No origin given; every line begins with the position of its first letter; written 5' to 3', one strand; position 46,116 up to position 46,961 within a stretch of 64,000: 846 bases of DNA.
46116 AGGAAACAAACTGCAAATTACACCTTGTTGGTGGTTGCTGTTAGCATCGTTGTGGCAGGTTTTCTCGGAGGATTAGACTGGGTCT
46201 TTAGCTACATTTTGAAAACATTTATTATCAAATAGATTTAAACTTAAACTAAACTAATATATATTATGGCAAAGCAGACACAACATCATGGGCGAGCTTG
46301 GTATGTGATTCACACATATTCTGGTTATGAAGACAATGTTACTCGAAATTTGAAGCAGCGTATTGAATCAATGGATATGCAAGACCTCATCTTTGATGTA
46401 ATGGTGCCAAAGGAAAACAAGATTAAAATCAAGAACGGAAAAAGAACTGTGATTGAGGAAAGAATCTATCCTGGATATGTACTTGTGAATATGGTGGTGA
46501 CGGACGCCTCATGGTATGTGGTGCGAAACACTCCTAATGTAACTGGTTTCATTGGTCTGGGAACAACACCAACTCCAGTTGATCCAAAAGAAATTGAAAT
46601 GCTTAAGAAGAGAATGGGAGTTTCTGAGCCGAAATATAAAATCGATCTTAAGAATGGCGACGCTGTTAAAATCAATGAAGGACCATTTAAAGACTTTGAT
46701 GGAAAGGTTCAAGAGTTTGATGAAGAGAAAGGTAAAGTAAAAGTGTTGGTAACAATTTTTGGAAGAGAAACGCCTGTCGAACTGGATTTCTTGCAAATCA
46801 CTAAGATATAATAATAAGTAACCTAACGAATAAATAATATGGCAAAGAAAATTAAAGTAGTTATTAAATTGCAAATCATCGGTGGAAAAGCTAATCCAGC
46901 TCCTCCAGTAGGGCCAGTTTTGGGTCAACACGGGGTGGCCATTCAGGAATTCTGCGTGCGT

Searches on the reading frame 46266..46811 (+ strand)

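Call 13: search_protein_families(library=ncbifam, proteins=[window:46266-46811:+], max_evalue=0.00001)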
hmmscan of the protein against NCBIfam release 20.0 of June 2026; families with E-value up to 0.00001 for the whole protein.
window:46266-46811:+ (181 aa): 7 families
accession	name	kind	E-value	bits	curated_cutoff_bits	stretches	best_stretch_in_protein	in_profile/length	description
TIGR00922.1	nusG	equivalog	7.5e-62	208.2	135.7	1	12-181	1-172/172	transcription termination/antitermination protein NusG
TIGR01956.2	NusG_myco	equivalog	3.1e-39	135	150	2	56-181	74-239/239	transcription termination/antitermination protein NusG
NF033641.1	antiterm_LoaP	exception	6.3e-26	91.5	125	1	12-175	1-161/166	antiterminator LoaP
TIGR01955.1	RfaH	equivalog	2.2e-20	73.2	144.5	1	12-174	1-154/159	transcription/translation regulatory transformer protein RfaH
NF033644.1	antiterm_UpxY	subfamily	4.9e-15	55.9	100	1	12-164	1-148/164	UpxY family transcription antiterminator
NF006534.0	PRK09014.1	equivalog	2e-14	53.8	124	1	43-178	26-159/162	transcription/translation regulatory transformer protein RfaH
TIGR00405.1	KOW_elon_Spt5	equivalog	2.5e-06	27.5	69.95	0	62-160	31-119/145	transcription elongation factor Spt5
